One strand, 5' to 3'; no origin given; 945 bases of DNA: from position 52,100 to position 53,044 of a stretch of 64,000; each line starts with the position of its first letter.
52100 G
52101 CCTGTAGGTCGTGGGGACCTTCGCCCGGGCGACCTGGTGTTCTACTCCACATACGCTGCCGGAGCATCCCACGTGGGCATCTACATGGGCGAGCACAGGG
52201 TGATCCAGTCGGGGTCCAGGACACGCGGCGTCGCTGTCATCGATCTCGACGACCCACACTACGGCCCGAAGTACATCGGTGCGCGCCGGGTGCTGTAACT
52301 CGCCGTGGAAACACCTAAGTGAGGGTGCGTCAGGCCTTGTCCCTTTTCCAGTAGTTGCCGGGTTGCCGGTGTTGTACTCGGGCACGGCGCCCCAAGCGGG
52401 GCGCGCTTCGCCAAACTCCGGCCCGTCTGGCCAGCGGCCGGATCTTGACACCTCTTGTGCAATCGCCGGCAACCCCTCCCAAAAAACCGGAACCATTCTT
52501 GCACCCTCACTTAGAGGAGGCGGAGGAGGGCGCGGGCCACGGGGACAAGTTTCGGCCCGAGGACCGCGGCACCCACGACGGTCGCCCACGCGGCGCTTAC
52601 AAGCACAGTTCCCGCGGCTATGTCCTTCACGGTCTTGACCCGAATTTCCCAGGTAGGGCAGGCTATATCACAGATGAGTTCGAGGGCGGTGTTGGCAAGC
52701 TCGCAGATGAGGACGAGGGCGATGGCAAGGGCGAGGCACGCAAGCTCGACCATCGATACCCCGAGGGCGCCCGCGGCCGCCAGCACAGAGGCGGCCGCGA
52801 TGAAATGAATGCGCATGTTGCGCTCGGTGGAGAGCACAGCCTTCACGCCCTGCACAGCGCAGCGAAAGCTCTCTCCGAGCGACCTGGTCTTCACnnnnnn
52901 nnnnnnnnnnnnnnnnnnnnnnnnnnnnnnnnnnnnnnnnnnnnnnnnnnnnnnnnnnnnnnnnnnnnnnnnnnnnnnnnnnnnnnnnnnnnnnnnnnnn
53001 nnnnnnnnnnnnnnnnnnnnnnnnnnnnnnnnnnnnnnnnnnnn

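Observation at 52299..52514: Repeat ends recurrently supply the stop codon of the flanking gene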

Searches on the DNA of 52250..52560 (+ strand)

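Call 82: search_rna_families(source=window, start=52250, end=52560, threshold=evalue, max_evalue=1)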
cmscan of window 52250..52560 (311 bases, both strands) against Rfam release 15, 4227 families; matches with E-value up to 1: 0.
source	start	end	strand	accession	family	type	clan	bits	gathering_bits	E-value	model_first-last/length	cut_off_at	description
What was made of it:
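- On Curated structured RNA family (Rfam): No hit at E <= 1 on 52250-52560 (call 82).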

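Call 83: search_dna_similar(query=window:52315-52514:+, collection=plasmids, mode=distant, max_evalue=0.001, max_rows=10)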
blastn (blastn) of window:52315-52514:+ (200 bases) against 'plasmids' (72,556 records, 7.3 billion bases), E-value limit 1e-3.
No match.

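Call 84: search_dna_similar(query=window:52315-52514:+, collection=phages, mode=distant, max_evalue=0.001, max_rows=10)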
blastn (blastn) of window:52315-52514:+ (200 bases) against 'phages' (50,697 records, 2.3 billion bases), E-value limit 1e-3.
No match.
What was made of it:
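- On MITE mobilised by an IS630/Tc1-mariner-type transposase: No match in plasmids or phages (calls 83, 84).
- Tried and rejected: Plasmid and phage BLAST searches gave no match (calls 83, 84).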

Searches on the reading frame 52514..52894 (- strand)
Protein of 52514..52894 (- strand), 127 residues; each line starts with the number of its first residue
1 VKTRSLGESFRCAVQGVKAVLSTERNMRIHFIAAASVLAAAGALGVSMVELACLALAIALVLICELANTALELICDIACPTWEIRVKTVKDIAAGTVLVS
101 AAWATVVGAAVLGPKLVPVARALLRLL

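Call 12: search_protein_families(library=pfam, proteins=[window:52514-52894:-])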
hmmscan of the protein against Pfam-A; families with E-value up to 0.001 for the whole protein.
window:52514-52894:- (127 aa): 1 family
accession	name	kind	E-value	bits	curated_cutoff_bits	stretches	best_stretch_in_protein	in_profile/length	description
PF01219.24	DAGK_prokar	-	4.7e-27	94.2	22.3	1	12-112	2-102/102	Prokaryotic diacylglycerol kinase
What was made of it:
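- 52511..52894 (-): dgkA (127 aa). Its TAA stop is the duplicated TA (52512-52513) plus the element's last base (52511). Pfam DAGK_prokar (call 12).
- Checked: Copy D: dgkA (52511-52894, minus strand; Pfam DAGK_prokar, call 12) ends at 52511-52513.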

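Call 14: find_encoding_contigs(protein=window:52514-52894:-, flank=3000, max_places=6)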
Protein window:52514-52894:- (127 aa): 3 contigs read that carry it; 3 places shown.
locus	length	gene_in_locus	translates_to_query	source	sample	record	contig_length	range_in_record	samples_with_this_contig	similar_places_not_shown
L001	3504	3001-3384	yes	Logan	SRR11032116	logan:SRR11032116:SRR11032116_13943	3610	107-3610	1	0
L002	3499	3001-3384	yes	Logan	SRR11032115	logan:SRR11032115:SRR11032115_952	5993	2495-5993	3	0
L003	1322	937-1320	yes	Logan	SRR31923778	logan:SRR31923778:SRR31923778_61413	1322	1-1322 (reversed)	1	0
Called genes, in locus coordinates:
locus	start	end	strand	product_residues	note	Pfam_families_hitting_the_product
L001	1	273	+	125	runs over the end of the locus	?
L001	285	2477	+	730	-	PF07697:7TMR-HDED, PF07698:7TM-7TMR_HD, PF01966:HD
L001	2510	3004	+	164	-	PF02130:YbeY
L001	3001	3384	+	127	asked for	PF01219:DAGK_prokar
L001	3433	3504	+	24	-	?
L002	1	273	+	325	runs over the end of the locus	PF02562:PhoH, PF13245:AAA_19 (weak), PF13604:AAA_30, PF13401:AAA_22 (faint)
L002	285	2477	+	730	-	PF07697:7TMR-HDED, PF07698:7TM-7TMR_HD, PF01966:HD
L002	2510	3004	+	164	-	PF02130:YbeY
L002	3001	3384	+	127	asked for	PF01219:DAGK_prokar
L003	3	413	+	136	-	?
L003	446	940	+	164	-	PF02130:YbeY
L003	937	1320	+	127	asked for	PF01219:DAGK_prokar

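Call 15: find_homologous_proteins(query=window:52514-52894:-, max_evalue=1e-10)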
Query window:52514-52894:- (127 aa): 51 proteins with E <= 1e-10 among 456 candidates.
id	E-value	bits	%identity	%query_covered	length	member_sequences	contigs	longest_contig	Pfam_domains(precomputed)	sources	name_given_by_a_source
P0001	2.3e-68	246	99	100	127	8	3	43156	PF01219.25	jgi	-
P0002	1.3e-58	214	86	98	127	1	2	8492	PF01219.25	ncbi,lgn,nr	ncbi:MAG: diacylglycerol kinase family protein [Bacillota bacterium]|nr:diacylglycerol kinase family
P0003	1.1e-57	211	87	97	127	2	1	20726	PF01219.25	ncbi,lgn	ncbi:MAG: diacylglycerol kinase family protein [Bacillota bacterium]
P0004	1.7e-55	204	84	99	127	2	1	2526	PF01219.25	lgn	-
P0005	8.1e-54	199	82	99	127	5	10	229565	PF01219.25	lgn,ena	-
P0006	5.2e-50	187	80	98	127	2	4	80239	PF01219.25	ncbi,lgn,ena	-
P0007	1.6e-42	162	72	98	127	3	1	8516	PF01219.25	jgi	-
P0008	5.1e-39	151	69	97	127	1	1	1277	PF01219.25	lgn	-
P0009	5.2e-39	151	69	98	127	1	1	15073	PF01219.25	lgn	-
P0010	1.1e-36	144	62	92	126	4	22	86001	PF01219.25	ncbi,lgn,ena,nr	ncbi:MAG: diacylglycerol kinase family protein [Firmicutes bacterium]|nr:diacylglycerol kinase famil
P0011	2.4e-36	143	59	98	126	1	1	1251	PF01219.25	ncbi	-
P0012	2.4e-36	143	59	98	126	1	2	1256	PF01219.25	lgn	-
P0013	3.3e-36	142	63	95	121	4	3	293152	PF01219.25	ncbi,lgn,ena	-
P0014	4.7e-36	142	62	92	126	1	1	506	PF01219.25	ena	-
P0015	5.6e-36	141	59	98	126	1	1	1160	PF01219.25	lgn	-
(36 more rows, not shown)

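Call 17: find_encoding_contigs(protein=P0005, flank=3000, max_places=4)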
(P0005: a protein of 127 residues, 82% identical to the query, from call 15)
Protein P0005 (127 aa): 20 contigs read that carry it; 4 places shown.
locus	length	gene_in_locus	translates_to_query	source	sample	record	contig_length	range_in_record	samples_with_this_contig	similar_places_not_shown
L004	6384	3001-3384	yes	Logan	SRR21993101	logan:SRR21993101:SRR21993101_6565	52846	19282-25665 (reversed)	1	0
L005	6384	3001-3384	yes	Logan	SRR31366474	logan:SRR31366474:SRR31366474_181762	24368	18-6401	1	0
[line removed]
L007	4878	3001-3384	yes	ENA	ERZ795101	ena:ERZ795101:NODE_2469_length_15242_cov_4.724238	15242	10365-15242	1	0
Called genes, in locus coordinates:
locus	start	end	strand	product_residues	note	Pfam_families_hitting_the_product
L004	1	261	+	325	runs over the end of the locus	PF13401:AAA_22 (faint), PF02562:PhoH, PF13245:AAA_19, PF13604:AAA_30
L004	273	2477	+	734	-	PF07697:7TMR-HDED, PF07698:7TM-7TMR_HD, PF01966:HD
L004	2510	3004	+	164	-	PF02130:YbeY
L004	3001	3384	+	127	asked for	PF01219:DAGK_prokar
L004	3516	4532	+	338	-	PF05949:DUF881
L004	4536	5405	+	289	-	PF05949:DUF881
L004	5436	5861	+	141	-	PF00383:dCMP_cyt_deam_1, PF08211:dCMP_cyt_deam_2, PF26947:CDL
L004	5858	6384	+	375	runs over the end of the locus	PF02547:Queuosine_synth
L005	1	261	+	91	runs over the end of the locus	?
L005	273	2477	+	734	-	PF07697:7TMR-HDED, PF07698:7TM-7TMR_HD, PF01966:HD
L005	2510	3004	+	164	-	PF02130:YbeY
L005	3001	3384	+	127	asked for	PF01219:DAGK_prokar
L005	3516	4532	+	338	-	PF05949:DUF881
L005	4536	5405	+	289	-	PF05949:DUF881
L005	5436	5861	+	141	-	PF00383:dCMP_cyt_deam_1, PF08211:dCMP_cyt_deam_2, PF26947:CDL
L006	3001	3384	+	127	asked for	PF01219:DAGK_prokar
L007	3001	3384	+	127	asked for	PF01219:DAGK_prokar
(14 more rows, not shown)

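Call 18: find_encoding_contigs(protein=P0003, flank=3000, max_places=3)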
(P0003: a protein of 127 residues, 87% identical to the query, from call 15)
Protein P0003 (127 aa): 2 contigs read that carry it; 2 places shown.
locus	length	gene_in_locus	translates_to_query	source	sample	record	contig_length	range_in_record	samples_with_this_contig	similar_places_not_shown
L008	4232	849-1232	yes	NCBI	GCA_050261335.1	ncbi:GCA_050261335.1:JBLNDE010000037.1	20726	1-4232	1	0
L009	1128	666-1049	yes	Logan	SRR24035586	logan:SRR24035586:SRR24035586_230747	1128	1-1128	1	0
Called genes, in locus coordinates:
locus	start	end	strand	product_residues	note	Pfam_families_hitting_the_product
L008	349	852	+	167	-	PF02130:YbeY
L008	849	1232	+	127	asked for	PF01219:DAGK_prokar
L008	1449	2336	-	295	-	PF08239:SH3_3 (weak), PF18348:SH3_16, PF23795:SH3_YKFC_2nd (faint), PF00877:NLPC_P60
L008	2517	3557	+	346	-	PF05949:DUF881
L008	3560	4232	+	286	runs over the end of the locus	PF05949:DUF881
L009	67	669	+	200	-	PF02130:YbeY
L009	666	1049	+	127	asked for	PF01219:DAGK_prokar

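Call 88: find_encoding_contigs(protein=P0006, flank=600, max_places=2)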
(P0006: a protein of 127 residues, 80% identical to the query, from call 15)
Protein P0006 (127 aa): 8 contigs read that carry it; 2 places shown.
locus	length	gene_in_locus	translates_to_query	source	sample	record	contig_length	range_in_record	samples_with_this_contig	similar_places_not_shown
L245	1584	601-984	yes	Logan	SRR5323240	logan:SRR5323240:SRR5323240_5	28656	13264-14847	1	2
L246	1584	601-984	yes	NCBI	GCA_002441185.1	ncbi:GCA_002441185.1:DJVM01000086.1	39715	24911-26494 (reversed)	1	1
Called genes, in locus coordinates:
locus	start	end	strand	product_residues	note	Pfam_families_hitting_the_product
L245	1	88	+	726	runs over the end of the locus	PF07697:7TMR-HDED, PF07698:7TM-7TMR_HD, PF01966:HD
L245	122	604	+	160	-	PF02130:YbeY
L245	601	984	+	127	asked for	PF01219:DAGK_prokar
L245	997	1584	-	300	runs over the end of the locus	PF08239:SH3_3, PF18348:SH3_16, PF23795:SH3_YKFC_2nd (faint), PF00877:NLPC_P60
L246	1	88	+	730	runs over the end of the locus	PF07697:7TMR-HDED, PF07698:7TM-7TMR_HD, PF01966:HD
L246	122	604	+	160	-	PF02130:YbeY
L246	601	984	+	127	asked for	PF01219:DAGK_prokar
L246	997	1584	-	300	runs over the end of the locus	PF08239:SH3_3, PF18348:SH3_16, PF23795:SH3_YKFC_2nd (faint), PF00877:NLPC_P60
